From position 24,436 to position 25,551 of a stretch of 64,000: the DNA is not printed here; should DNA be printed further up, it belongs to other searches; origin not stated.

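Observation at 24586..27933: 1115-aa protein combining an N-terminal HEPN-like Rx4H motif with a C-terminal discoidin (F5/8 type C) domain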

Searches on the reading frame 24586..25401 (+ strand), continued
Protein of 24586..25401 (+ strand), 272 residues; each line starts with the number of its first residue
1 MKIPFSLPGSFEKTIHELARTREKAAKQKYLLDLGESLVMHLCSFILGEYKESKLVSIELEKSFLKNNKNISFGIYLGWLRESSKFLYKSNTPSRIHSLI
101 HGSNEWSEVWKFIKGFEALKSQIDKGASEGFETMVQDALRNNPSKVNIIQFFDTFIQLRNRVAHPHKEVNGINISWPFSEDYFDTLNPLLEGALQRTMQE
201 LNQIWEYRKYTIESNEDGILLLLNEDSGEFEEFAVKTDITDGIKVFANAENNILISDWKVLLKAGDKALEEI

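Call 68: search_protein_families(library=pfam, alignment_id=A4, max_evalue=5)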
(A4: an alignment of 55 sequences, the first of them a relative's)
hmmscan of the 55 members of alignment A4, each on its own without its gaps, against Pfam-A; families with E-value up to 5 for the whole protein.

A. member 1, P0102 (844 aa): 4 families
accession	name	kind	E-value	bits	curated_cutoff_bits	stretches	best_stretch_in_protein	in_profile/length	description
PF01608.23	I_LWEQ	-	0.047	14.2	27.5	1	391-499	31-125/151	I/LWEQ domain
PF04636.18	PA26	-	0.28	10.5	29.4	1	379-549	162-333/445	PA26 p53-induced protein (sestrin)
PF14890.11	Intein_splicing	-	0.61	10.3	35.8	1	436-534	74-148/155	Intein splicing domain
PF07926.17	TPR_MLP1_2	-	0.7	10.4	36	1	392-450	59-117/129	TPR/MLP1/MLP2-like protein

B. families by the number of members that match (of 55 scanned): 126 families (the first 25 are shown)
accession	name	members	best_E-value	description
PF13191.12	AAA_16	4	1.4e-15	AAA ATPase domain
PF13176.12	TPR_7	4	1.6e-05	Tetratricopeptide repeat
PF13424.12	TPR_12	3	2.8e-50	Tetratricopeptide repeat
PF13374.12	TPR_10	3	3e-45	Tetratricopeptide repeat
PF00515.34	TPR_1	3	1.3e-16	Tetratricopeptide repeat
PF07719.23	TPR_2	3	2.3e-14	Tetratricopeptide repeat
PF13181.12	TPR_8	3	2e-13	Tetratricopeptide repeat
PF00288.32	GHMP_kinases_N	3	4.9e-10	GHMP kinases N terminal domain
PF13432.12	TPR_16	3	6.6e-07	Tetratricopeptide repeat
PF13401.12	AAA_22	3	0.00076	AAA domain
PF22700.2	MVD-like_N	3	0.0022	Diphosphomevalonate decarboxylase-like N-terminal domain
PF13428.12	TPR_14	2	5e-12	Tetratricopeptide repeat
PF11784.13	DUF3320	2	2.2e-10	Protein of unknown function (DUF3320)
PF04313.20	HSDR_N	2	9.3e-10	Type I restriction enzyme R protein N terminus (HSDR_N)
PF13431.12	TPR_17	2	1.9e-07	Tetratricopeptide repeat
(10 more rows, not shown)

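Call 115: fold_search(model_id=the predicted structure, library=viral)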
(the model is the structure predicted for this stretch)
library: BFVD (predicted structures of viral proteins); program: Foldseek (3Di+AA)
matches with E <= 10: 566; with E <= 0.001: 0
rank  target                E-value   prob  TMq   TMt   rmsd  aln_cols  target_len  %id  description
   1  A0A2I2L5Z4            5.7e-02  0.18  0.14  0.17  16.1       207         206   14  Uncharacterized protein [Orpheovirus IHUMI-LCC2]
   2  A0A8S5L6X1            6.6e-02  0.07  0.12  0.04  31.6       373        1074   10  Prohead core protein serine protease [Myoviridae sp. ctA4D8]
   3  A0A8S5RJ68            8.6e-02  0.18  0.13  0.19  16.2       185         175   13  NfeD-like C-terminal domain-containing protein [virus sp. ctML55]
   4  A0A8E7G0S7            1.2e-01  1.00  0.16  0.43   2.6        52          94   13  (no name in the UniProt tables at hand)
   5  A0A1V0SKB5            1.5e-01  0.20  0.18  0.16  31.3       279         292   11  RING-type E3 ubiquitin transferase [Klosneuvirus KNV1]
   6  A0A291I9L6            1.5e-01  0.12  0.13  0.16  19.0       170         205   13  Putative DNA binding protein [Lactobacillus phage LpeD]
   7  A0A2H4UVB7            1.5e-01  0.09  0.12  0.07  18.9       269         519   12  DIS3-like exonuclease 1 [Bodo saltans virus]
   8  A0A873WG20            1.6e-01  0.96  0.15  0.40   7.6        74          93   14  Uncharacterized protein [Klebsiella phage Miami]
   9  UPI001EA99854         1.6e-01  0.93  0.16  0.39   6.8        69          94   19  (no name look-up for this kind of identifier)
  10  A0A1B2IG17            2.0e-01  0.99  0.15  0.39   3.4        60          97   15  (no name in the UniProt tables at hand)
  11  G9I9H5                2.6e-01  0.93  0.15  0.46   5.9        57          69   12  (no name in the UniProt tables at hand)
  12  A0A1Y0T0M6            2.6e-01  0.28  0.15  0.27  20.6       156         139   10  Uncharacterized protein [Pseudomonas phage Noxifer]
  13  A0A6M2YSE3            2.6e-01  0.11  0.13  0.16  15.3       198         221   12  (no name in the UniProt tables at hand)
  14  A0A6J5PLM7            2.6e-01  0.08  0.15  0.07  28.4       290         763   10  Uncharacterized protein [uncultured Caudovirales phage]
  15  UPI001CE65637         2.7e-01  0.85  0.15  0.34   7.2        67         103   12  (no name look-up for this kind of identifier)
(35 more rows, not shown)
